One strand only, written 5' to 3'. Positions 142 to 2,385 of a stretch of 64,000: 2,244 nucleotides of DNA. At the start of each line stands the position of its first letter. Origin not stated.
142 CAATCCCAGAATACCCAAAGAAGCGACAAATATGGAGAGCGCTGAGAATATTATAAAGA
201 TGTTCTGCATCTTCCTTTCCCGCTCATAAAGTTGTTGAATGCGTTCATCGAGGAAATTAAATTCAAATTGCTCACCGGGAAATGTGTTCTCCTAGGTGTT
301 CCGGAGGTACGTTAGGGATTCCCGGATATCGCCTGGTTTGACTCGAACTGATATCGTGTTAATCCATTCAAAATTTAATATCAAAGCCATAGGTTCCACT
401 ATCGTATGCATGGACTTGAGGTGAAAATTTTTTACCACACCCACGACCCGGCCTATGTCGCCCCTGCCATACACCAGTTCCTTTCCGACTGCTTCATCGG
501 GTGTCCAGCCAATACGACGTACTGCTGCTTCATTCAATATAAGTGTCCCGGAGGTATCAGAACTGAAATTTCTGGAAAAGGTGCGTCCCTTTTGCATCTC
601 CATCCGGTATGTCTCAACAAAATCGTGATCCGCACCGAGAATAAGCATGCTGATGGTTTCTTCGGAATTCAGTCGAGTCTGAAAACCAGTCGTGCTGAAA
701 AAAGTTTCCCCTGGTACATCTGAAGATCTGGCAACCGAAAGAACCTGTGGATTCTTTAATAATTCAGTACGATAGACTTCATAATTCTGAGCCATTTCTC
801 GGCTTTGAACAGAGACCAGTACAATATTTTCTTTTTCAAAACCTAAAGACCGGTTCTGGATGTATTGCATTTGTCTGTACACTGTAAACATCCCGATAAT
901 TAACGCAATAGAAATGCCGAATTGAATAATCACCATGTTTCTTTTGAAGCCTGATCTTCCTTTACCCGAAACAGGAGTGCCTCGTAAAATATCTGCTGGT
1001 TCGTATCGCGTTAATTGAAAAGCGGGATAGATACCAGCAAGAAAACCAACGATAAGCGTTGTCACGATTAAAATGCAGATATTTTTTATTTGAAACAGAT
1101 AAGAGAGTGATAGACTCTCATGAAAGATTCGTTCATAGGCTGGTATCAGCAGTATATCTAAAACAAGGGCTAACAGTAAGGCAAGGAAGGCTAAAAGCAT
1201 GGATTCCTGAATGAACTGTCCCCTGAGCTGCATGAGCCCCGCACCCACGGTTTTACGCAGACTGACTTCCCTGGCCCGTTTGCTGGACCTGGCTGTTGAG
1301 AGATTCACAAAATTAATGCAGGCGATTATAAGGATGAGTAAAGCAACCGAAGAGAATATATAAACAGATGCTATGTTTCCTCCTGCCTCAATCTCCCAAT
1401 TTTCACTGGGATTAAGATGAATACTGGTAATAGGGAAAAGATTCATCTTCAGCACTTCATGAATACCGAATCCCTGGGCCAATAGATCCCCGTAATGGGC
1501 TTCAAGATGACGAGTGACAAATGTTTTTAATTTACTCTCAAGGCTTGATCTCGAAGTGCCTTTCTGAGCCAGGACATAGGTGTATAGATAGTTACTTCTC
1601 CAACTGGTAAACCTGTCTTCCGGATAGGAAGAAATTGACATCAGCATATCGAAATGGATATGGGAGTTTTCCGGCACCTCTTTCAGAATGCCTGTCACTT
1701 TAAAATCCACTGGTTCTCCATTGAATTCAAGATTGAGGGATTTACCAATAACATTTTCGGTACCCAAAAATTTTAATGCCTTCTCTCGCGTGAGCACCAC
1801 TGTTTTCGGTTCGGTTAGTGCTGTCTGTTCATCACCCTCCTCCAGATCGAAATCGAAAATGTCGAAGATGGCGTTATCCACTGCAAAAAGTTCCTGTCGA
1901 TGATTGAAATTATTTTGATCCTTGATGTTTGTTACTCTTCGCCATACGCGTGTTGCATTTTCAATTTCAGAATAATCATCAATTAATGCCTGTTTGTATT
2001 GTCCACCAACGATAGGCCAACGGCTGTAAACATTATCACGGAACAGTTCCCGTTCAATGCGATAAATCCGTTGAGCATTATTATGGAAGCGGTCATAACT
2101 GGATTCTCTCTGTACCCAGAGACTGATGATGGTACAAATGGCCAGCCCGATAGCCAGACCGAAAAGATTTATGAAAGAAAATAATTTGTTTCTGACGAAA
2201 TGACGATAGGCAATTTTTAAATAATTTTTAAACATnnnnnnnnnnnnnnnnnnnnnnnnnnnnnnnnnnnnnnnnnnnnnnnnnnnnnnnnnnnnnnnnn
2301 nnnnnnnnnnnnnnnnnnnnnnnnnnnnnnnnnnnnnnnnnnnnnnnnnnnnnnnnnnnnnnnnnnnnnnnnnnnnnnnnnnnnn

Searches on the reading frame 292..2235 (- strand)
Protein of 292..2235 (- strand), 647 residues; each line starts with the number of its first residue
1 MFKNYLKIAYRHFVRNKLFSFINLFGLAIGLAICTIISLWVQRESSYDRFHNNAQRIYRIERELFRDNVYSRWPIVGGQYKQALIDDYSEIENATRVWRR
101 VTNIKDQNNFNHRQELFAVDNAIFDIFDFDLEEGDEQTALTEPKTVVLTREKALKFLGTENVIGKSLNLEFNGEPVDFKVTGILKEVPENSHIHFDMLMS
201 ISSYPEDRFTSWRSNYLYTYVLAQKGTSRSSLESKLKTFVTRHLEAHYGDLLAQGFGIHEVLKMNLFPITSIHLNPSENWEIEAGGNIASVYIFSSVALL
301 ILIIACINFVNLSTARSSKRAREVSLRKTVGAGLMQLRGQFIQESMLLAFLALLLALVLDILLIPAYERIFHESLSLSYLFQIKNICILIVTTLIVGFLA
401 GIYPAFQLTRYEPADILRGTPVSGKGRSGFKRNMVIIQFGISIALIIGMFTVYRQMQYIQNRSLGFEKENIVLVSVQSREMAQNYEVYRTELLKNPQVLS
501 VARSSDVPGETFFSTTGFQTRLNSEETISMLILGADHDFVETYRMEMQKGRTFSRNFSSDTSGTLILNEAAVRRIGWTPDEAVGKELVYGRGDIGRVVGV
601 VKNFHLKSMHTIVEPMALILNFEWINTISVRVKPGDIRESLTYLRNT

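Call 33: search_protein_families(library=ncbifam, proteins=[window:292-2235:-], max_evalue=1e-10)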
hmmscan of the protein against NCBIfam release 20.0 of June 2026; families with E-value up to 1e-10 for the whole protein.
window:292-2235:- (647 aa): 3 families
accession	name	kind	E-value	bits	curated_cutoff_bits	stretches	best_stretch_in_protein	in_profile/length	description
TIGR03434.1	ADOP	subfamily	2.1e-57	194.8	622.3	1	6-617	5-615/803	ADOP family duplicated permease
NF038008.1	ABC_perm_DarB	equivalog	2.8e-37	128.1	700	1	18-627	10-616/777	darobactin export ABC transporter permease subunit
NF007826.0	PRK10535.1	equivalog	2.2e-13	49.3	966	0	294-417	525-645/648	macrolide ABC transporter ATP-binding protein/permease MacB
